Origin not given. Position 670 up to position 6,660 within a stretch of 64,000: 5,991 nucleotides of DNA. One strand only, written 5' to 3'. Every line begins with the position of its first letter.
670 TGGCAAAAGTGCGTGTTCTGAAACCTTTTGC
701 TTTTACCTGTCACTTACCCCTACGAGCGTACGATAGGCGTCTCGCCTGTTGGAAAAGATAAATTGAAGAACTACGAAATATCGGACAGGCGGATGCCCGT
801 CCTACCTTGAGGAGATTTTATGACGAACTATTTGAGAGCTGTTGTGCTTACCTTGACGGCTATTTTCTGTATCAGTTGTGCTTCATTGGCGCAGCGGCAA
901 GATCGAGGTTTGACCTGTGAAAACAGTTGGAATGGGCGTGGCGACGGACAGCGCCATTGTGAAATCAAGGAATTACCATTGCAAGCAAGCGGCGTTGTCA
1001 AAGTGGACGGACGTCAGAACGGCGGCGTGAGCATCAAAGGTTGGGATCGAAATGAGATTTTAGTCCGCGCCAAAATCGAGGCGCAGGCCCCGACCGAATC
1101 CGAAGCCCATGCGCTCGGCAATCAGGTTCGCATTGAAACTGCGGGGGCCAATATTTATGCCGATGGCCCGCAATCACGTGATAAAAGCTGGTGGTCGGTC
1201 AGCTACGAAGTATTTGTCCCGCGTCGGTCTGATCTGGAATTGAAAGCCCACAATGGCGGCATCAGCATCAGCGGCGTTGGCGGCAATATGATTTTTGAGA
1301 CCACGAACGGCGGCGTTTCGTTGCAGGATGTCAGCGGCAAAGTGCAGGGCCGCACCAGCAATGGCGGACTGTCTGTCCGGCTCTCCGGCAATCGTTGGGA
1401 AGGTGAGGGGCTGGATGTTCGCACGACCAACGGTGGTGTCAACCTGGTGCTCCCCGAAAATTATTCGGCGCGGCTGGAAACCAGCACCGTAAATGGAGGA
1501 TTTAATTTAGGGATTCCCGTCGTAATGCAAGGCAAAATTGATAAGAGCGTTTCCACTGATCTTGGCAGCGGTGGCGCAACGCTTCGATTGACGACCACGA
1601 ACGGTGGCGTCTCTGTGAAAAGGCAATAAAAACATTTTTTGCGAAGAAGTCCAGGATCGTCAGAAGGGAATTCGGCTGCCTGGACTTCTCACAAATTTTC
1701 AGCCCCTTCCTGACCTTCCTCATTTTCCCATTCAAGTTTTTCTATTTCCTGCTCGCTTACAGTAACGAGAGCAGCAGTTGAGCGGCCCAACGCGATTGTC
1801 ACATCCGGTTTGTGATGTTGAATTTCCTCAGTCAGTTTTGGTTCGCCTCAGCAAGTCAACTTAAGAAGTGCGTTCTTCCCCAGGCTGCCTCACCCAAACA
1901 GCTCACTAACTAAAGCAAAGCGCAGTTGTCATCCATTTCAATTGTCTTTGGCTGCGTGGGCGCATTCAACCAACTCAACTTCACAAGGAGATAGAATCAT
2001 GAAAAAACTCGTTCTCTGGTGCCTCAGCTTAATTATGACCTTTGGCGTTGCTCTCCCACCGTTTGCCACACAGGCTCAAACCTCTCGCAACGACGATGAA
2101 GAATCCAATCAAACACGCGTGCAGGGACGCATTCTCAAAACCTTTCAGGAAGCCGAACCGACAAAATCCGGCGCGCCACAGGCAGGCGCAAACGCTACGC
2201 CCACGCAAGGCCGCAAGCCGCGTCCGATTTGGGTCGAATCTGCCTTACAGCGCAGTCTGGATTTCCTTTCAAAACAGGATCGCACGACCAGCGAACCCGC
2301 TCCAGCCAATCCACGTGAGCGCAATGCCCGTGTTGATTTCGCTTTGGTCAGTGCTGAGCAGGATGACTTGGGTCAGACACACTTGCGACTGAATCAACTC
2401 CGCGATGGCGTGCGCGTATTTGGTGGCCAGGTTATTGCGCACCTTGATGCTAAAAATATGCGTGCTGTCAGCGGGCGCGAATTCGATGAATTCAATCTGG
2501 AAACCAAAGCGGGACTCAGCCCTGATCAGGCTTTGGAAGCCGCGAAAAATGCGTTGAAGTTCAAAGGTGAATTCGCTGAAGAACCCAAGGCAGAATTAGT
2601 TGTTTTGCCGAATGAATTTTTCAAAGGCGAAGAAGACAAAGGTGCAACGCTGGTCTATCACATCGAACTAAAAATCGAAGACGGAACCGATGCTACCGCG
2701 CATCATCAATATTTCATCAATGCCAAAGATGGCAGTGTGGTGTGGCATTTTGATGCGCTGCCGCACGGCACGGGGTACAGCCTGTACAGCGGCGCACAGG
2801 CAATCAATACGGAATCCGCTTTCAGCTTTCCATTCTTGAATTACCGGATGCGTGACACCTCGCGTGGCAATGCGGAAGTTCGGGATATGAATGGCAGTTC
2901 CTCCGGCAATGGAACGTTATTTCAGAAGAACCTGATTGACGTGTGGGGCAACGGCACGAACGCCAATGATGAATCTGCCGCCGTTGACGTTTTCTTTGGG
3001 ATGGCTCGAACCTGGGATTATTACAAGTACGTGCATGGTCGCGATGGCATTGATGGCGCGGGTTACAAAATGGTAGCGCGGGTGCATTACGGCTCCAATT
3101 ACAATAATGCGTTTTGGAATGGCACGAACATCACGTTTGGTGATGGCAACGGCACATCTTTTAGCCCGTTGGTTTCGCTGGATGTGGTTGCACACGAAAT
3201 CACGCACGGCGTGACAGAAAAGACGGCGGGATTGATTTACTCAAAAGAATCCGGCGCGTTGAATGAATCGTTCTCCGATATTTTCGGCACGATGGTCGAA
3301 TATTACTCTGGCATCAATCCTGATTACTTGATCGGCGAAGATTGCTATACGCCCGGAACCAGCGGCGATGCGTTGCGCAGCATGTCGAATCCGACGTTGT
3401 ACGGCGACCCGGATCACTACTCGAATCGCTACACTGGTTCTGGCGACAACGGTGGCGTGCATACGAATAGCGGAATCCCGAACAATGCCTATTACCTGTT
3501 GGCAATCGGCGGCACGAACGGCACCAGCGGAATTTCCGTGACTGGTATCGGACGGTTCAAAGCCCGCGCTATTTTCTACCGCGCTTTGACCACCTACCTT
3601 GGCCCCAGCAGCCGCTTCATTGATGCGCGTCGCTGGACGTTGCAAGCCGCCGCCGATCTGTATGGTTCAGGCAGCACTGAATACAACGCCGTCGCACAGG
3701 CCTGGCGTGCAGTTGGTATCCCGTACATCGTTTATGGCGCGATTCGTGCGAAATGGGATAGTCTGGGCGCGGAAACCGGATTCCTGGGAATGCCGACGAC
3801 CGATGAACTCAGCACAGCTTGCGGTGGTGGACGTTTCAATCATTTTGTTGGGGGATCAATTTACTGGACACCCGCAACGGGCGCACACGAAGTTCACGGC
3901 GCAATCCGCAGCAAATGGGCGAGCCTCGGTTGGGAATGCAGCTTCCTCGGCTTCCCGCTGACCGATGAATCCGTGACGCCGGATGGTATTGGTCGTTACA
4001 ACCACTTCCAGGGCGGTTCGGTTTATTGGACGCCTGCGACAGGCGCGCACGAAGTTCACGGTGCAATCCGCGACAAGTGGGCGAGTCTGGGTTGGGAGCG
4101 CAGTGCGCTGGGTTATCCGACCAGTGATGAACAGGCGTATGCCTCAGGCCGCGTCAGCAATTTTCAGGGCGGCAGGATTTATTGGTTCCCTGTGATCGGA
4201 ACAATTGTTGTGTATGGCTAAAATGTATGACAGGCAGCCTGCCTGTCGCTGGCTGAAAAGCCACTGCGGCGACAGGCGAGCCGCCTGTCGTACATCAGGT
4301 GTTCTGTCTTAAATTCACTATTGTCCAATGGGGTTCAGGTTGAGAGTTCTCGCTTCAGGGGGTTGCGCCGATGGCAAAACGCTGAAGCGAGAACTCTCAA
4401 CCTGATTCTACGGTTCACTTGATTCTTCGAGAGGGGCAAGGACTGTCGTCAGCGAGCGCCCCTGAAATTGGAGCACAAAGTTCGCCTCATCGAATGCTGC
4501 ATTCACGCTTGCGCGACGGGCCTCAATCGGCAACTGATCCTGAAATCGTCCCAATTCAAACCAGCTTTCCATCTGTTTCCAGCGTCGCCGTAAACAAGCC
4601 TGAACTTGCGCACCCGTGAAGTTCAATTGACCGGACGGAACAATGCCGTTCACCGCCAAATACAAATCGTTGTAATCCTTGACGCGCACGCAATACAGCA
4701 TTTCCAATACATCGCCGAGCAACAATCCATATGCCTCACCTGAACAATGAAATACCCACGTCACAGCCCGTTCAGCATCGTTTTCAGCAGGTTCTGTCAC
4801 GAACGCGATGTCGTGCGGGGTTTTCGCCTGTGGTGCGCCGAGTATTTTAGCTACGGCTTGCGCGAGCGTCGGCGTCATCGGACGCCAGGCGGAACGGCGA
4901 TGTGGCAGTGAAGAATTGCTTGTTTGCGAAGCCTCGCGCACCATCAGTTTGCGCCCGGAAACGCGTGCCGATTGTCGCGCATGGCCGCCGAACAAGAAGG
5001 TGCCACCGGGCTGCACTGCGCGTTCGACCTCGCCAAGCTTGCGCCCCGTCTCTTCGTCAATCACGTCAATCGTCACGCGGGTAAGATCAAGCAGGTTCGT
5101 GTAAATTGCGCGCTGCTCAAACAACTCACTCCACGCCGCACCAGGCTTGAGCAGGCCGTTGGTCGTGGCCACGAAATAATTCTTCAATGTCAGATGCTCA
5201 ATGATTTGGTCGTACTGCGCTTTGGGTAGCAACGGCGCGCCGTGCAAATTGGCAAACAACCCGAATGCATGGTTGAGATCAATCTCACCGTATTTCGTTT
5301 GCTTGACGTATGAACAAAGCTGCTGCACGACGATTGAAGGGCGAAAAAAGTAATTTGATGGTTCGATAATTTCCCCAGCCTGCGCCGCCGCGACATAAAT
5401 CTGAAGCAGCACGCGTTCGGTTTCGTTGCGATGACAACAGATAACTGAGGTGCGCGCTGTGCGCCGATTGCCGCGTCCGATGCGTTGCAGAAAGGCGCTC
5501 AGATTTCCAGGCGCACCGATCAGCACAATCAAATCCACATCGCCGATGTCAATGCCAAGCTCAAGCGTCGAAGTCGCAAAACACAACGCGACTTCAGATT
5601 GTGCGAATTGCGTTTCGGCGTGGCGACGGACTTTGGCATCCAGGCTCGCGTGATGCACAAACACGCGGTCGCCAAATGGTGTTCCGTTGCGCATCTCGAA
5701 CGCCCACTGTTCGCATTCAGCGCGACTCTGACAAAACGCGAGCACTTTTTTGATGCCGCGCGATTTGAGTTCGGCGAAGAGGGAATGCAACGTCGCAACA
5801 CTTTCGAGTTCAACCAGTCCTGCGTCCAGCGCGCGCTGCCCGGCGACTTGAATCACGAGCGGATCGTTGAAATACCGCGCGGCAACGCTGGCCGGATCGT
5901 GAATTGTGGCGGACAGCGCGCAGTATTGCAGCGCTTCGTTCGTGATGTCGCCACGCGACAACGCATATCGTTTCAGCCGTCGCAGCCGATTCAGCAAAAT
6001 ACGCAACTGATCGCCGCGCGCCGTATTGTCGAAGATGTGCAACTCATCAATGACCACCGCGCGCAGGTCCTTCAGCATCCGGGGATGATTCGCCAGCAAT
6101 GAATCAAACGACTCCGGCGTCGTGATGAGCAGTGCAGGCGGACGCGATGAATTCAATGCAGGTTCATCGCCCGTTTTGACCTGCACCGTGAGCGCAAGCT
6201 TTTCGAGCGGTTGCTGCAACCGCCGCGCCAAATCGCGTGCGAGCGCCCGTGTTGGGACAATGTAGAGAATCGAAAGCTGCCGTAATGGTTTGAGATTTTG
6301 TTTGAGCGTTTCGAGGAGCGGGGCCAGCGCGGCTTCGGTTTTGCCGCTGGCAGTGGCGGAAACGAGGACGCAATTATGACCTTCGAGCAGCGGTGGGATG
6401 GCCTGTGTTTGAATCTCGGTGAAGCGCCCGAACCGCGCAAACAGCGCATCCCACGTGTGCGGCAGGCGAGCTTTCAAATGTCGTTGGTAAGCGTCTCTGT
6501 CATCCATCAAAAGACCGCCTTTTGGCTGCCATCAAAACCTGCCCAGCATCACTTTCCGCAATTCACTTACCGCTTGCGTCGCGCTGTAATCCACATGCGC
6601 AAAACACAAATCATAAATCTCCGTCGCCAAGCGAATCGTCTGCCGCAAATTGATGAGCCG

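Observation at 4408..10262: Stand-alone four-gene operon: orphan protein + two BrxD/DUF2791-type ATPases + Lhr-like helicase (Shango-like without TerB; BREX-6 accessory genes without BREX)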

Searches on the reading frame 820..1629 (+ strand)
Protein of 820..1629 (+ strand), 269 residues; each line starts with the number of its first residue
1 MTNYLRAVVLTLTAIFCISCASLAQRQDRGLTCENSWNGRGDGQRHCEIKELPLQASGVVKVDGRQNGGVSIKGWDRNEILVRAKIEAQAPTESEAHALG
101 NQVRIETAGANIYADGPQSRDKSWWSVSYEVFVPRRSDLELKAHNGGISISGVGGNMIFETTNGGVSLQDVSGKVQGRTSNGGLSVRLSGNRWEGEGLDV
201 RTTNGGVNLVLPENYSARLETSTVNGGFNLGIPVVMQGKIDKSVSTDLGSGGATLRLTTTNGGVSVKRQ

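Call 95: search_protein_families(library=pfam, alignment_id=A8, max_evalue=1e-8)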
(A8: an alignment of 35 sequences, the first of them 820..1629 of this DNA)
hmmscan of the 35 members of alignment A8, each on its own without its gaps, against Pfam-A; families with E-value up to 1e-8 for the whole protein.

A. member 1, window:820-1629:+ (269 aa): 1 family
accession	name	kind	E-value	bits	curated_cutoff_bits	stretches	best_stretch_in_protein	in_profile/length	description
PF13349.12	DUF4097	-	1.8e-10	41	22.9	1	137-266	118-246/247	Toastrack DUF4097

B. families by the number of members that match (of 35 scanned): 76 families (the first 25 are shown)
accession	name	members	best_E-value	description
PF00515.34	TPR_1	3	1.1e-58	Tetratricopeptide repeat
PF07719.23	TPR_2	3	5.2e-50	Tetratricopeptide repeat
PF13432.12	TPR_16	3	1.5e-27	Tetratricopeptide repeat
PF13431.12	TPR_17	2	1.7e-32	Tetratricopeptide repeat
PF18911.6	PKD_4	2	8.5e-22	PKD domain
PF00801.26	PKD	2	2.1e-14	PKD domain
PF22352.2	K319L-like_PKD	2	3.5e-11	K319L-like, PKD domain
PF01804.23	Penicil_amidase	1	3.5e-223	Penicillin amidase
PF06940.17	DUF1287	1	2.3e-67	Domain of unknown function (DUF1287)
PF08310.17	LGFP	1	2.1e-65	LGFP repeat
PF00480.26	ROK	1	2.2e-62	ROK family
PF00106.31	adh_short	1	6.8e-62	short chain dehydrogenase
PF02868.21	Peptidase_M4_C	1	9.5e-57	Thermolysin metallopeptidase, alpha-helical domain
PF00009.33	GTP_EFTU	1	1.1e-56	Elongation factor Tu GTP binding domain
PF14257.11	DUF4349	1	5e-56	Domain of unknown function (DUF4349)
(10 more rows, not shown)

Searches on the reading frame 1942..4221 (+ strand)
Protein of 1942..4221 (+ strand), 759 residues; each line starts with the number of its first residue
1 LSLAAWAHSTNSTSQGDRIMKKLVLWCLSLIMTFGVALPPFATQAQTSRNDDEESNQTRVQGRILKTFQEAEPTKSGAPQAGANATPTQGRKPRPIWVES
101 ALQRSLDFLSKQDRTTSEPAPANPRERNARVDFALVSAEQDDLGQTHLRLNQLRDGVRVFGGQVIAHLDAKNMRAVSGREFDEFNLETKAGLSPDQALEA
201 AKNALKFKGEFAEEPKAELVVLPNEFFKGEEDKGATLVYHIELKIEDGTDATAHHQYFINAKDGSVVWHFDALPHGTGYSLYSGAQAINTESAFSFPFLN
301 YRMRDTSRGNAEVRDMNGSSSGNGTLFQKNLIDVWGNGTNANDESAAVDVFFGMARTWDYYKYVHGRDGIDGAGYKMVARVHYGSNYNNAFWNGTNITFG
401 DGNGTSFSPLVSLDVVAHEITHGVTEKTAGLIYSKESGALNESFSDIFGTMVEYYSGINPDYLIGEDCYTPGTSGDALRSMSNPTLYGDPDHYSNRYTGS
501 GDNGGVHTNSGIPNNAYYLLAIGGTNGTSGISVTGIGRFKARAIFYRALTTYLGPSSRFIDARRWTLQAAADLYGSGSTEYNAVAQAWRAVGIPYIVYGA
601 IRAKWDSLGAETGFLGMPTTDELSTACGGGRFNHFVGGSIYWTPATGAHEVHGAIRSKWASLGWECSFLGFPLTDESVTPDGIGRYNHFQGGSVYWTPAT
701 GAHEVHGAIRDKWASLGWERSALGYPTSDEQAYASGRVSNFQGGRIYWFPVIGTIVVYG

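Call 97: search_solved_structures(query=window:1942-4221:+, max_evalue=0.001)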
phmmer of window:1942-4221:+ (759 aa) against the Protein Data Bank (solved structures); distinct sequences matched with E-value up to 0.001: 27.
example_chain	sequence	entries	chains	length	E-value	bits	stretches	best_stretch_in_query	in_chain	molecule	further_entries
5a3y_A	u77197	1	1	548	4e-95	323.1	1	127-593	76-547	THERMOLYSIN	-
1npc_A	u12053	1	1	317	1.8e-89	304.4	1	276-593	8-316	NEUTRAL PROTEASE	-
1esp_A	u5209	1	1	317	1.2e-88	301.8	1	276-593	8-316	NEUTRAL PROTEASE MUTANT E144S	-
4m65_A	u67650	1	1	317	2.4e-87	297.4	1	339-593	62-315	Thermolysin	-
5fxn_A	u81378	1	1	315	2.7e-87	297.2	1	339-593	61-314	THERMOLYSIN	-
1fj3_A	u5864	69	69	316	3.7e-87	296.8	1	339-593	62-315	THERMOLYSIN | PROTEIN (THERMOLYSIN)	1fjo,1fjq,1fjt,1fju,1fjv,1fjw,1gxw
1kei_A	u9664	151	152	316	4.1e-87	296.6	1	336-593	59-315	Thermolysin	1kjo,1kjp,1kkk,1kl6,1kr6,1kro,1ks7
4b52_A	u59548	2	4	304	9.8e-80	272.3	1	299-593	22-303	BACILLOLYSIN | Gentlyase metalloprotease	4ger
1bqb_A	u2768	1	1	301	2.6e-57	198.1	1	338-593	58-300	PROTEIN (AUREOLYSIN)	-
7skl_A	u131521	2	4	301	2.7e-57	198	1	338-593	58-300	Zinc metalloproteinase aureolysin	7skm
2vqx_A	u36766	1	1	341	7.5e-44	153.6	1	306-593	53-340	METALLOPROTEINASE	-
9gm4_A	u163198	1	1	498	3.2e-38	135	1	145-522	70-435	Elastase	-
8cr4_A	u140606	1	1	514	4.9e-38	134.4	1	146-522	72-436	Pro-elastase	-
6swz_AAA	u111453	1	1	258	1.7e-37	132.5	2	620-747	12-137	Protein PS1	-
8cr3_A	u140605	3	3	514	2.3e-37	132.2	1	146-522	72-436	Pro-elastase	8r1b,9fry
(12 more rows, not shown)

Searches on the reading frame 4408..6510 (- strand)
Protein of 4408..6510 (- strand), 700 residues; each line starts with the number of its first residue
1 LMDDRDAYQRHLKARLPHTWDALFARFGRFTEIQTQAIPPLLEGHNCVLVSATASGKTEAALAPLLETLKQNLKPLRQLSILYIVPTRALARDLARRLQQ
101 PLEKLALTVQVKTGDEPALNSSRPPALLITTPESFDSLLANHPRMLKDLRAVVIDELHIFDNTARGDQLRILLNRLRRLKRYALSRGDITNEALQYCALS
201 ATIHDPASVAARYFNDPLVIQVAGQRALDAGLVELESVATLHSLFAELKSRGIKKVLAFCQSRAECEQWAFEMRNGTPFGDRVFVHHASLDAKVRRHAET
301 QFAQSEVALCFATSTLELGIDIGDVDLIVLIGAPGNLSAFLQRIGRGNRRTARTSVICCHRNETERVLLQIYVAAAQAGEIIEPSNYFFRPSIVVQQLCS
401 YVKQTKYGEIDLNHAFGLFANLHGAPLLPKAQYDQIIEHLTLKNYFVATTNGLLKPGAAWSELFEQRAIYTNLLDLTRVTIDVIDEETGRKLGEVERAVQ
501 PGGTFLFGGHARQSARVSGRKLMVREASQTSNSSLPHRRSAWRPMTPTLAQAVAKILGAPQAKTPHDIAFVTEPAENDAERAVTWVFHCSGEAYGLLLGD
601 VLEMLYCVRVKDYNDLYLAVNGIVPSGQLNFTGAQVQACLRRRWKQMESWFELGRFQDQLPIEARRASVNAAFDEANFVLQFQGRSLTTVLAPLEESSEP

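Call 6: search_protein_families(library=pfam, proteins=[window:4408-6510:-], max_evalue=1)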
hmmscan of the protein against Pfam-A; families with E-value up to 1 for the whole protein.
window:4408-6510:- (700 aa): 7 families
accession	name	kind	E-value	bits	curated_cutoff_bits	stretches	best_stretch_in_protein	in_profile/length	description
PF00270.35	DEAD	-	2.1e-33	115.9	26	1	31-204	1-161/167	DEAD/DEAH box helicase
PF00271.37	Helicase_C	-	2e-17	63.9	23.5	1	244-349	6-108/110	Helicase conserved C-terminal domain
PF04851.21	ResIII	-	1.1e-05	25.9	22.5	1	34-162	8-139/164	Type III restriction enzyme, res subunit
PF22590.2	Cas3-like_C_2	-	1.9e-05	25.3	27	1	254-350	3-104/106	CRISPR-associated nuclease/helicase Cas3, C-terminal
PF22527.2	DEXQc_Suv3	-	0.0064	16.5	27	1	50-168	19-113/154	DEXQ-box helicase domain of Suv3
PF00176.29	SNF2-rel_dom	-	0.042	13.4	24.9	1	44-250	17-218/290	SNF2-related domain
PF02213.21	GYF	-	0.055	13.6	25.7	1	645-662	17-34/45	GYF domain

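Call 7: search_protein_families(library=padloc, proteins=[window:4408-6510:-], max_evalue=1)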
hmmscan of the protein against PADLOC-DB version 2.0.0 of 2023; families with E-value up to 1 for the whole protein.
window:4408-6510:- (700 aa): 84 families (the best 25 are shown)
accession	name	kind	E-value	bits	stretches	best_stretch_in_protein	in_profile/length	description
PDLC02503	BrxHI|BrxHII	-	4.7e-78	261.2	1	27-559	22-550/698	BrxHI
PDLC03960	SngC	-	9.9e-65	217.6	1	29-519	24-540/720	-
PDLC02501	BrxHI|BrxHII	-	3.1e-45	152.6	1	13-499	8-489/925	BrxHI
PDLC02897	DpdJ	-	3.6e-30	102.6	1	26-348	96-449/1570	DpdJ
PDLC00194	HamB1|HamB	-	1.3e-17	61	2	52-180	253-380/995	DEAD-box helicase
PDLC00192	HamB1|HamB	-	1.8e-15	53.7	2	33-179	272-419/1104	DEAD-box helicase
PDLC01761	Cas3b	-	2.9e-15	54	2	254-372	448-557/705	-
PDLC02870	DpdF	-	1.1e-14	51.8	1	29-377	13-345/534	DpdF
PDLC04531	PDC-M23B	-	8.4e-14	48.6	2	44-178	312-457/1060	-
PDLC00036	DruE3|DruE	-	8.2e-13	44.3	2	286-355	1029-1098/2023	SNF2 family N-terminal domain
PDLC02861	DpdF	-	1.5e-12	44.6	1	239-353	225-336/611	DpdF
PDLC00186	HamB1|HamB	-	1.7e-12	44.2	1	33-173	150-288/864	DEAD-box helicase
PDLC00185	HamB1|HamB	-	3.1e-12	43.2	2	30-177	143-280/871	DEAD-box helicase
PDLC00037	DruE3|DruE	-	4e-12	42.7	2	286-356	1036-1106/2055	SNF2 family N-terminal domain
PDLC02864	DpdF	-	4.6e-12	43.5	1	254-349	235-327/610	DpdF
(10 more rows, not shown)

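Call 8: search_protein_families(library=ncbifam, proteins=[window:4408-6510:-], max_evalue=1)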
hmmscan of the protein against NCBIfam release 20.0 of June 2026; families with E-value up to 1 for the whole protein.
window:4408-6510:- (700 aa): 42 families (the best 25 are shown)
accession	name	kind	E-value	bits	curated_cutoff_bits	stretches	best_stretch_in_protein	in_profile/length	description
TIGR04121.1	DEXH_lig_assoc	equivalog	6.6e-65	219.3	850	2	32-398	16-395/804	ligase-associated DNA damage response DEXH box helicase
NF010338.0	PRK13767.1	equivalog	1.5e-46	159.1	849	1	25-554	29-597/877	ATP-dependent helicase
TIGR03817.1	DECH_helic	hypoth_equivalog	8.3e-33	113.6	874.1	1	34-413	41-436/742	helicase/secretion neighborhood putative DEAH-box helicase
NF007284.0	PRK09751.1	equivalog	2.6e-27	94.5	1496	2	17-210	17-224/1538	ATP-dependent helicase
NF002654.0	PRK02362.1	equivalog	4.4e-24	84.8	887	2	41-211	36-189/739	ATP-dependent DNA helicase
NF002251.0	PRK01172.1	equivalog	1.8e-18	66.2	891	1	33-219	26-194/674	ATP-dependent DNA helicase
NF008744.0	PRK11776.1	equivalog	4.3e-18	65.1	524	1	27-367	24-354/460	ATP-dependent RNA helicase DbpA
NF053711.1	RNA_heli_RhlE1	exception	3e-17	62.5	750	1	29-357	23-345/434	RNA helicase RhlE1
NF001308.0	PRK00254.1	equivalog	1.5e-16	59.8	1216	1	41-177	36-167/720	ATP-dependent DNA helicase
NF008394.0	PRK11192.1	equivalog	1.1e-15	57.5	507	1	27-360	23-351/441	ATP-dependent RNA helicase SrmB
NF040935.1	helicase_Hel308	equivalog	7.2e-15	54.2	1200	1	31-186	28-179/704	ATP-dependent DNA helicase Hel308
NF041063.1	DpdF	equivalog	3.1e-13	49.2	550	2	45-204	159-323/813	protein DpdF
NF053631.1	RNA_helic_CshA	equivalog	1.6e-12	47.1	646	1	27-353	19-334/434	degradosome RNA helicase CshA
TIGR00614.1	recQ_fam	subfamily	1.3e-11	43.9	219.8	1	29-357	11-327/470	RecQ family ATP-dependent DNA helicase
TIGR01389.1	recQ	equivalog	1.1e-10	40.6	640.2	1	244-363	215-331/591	DNA helicase RecQ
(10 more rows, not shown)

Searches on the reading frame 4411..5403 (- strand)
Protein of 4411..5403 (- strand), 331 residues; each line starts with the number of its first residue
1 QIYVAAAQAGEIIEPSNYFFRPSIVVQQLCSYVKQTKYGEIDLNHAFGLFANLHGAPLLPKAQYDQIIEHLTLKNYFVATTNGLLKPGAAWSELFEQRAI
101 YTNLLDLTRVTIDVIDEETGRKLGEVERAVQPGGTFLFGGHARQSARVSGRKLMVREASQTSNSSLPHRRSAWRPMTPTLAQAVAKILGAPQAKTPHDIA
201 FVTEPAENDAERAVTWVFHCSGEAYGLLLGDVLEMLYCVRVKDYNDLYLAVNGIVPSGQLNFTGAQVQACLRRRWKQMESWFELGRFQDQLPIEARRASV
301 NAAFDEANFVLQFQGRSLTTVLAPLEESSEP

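Call 15: search_protein_families(library=pfam, proteins=[window:4411-5403:-], max_evalue=10)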
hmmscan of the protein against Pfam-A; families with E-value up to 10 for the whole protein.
seq(331 aa): 2 families
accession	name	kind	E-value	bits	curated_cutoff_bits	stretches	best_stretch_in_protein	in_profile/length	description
PF02213.21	GYF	-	0.061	13.5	25.7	1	276-293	17-34/45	GYF domain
PF12324.14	HTH_15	-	0.12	13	27.2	1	98-130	24-56/74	Helix-turn-helix domain of alkylmercury lyase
